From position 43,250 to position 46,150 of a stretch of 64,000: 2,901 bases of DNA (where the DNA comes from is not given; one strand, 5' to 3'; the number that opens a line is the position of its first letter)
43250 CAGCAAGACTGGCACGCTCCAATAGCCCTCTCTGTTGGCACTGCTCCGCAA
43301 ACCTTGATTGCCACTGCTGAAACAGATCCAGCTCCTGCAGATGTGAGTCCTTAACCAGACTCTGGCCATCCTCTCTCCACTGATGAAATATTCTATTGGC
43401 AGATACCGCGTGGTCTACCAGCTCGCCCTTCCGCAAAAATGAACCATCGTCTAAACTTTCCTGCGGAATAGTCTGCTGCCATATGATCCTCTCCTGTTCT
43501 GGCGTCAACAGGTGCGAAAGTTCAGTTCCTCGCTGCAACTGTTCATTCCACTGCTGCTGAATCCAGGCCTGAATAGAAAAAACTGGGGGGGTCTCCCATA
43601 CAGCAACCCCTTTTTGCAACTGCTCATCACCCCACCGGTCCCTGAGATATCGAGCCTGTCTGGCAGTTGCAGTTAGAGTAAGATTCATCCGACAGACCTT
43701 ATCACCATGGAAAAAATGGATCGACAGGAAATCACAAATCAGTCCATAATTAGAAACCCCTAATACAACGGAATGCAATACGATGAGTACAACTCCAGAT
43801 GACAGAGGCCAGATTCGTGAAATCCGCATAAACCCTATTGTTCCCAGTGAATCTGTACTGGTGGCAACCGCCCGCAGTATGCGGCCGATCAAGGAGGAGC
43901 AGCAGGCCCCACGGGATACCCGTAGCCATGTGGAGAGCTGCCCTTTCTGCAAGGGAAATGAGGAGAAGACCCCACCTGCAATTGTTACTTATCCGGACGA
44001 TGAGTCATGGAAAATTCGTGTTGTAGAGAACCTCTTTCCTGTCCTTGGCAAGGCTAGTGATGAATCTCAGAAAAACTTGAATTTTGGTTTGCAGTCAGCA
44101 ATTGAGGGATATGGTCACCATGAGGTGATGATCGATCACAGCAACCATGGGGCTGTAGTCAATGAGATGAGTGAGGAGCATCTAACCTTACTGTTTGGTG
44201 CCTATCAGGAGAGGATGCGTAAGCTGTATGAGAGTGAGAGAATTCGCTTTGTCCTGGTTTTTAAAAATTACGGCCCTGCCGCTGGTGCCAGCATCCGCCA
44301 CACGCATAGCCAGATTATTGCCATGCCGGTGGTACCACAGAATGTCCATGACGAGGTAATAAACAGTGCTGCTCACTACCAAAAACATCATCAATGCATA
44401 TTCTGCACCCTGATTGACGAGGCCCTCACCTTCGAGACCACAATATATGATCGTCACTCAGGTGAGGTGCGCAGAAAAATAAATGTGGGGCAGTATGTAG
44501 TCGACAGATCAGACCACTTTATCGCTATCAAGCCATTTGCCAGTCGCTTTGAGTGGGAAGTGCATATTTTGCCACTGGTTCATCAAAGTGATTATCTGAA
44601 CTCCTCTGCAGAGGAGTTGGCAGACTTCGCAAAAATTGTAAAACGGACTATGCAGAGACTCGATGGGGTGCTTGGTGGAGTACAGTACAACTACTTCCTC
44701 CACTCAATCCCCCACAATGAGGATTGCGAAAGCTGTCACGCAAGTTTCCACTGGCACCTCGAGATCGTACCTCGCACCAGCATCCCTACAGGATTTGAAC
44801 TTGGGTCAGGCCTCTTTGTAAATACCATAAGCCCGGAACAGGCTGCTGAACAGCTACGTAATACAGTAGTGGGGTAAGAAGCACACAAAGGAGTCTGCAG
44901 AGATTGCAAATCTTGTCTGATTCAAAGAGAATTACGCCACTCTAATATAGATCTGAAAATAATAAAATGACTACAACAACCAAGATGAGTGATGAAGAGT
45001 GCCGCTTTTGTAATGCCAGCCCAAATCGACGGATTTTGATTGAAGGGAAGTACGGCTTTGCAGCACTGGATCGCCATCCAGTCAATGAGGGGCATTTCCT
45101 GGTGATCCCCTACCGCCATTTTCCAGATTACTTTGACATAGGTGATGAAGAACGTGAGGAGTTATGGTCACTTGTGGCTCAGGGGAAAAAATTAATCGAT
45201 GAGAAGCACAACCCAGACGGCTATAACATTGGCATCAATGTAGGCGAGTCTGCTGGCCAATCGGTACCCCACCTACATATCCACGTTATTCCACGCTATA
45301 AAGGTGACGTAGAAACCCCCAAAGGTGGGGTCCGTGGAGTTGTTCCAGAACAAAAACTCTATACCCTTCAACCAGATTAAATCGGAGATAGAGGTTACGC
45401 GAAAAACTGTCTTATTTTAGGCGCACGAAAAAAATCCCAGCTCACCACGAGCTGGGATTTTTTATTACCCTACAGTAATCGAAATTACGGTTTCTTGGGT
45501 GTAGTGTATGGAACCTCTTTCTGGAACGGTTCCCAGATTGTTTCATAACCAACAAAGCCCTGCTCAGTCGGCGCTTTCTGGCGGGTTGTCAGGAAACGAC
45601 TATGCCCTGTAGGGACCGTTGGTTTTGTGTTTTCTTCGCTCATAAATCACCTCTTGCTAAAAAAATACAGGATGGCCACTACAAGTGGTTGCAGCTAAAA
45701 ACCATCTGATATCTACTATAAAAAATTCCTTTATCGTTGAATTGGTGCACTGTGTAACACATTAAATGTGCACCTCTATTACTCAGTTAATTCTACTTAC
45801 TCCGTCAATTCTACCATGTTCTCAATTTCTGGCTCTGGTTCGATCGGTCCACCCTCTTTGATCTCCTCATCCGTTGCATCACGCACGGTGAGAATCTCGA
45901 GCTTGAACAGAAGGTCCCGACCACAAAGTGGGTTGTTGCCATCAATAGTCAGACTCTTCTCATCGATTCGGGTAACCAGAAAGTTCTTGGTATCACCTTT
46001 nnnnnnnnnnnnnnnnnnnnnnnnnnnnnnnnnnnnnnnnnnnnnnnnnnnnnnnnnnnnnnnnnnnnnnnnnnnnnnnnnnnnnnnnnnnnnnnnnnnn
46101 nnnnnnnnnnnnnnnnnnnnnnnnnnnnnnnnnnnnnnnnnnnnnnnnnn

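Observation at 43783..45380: GalT-family/HIT-superfamily pair beside sat-aprMBA: candidate APS:phosphate adenylyltransferase (ADP-sulfurylase) plus a Hint-like partner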

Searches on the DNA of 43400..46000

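Call 53: search_rna_families(source=window, start=43400, end=46000, threshold=evalue, max_evalue=1)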
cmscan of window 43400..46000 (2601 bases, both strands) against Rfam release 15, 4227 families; matches with E-value up to 1: 0.
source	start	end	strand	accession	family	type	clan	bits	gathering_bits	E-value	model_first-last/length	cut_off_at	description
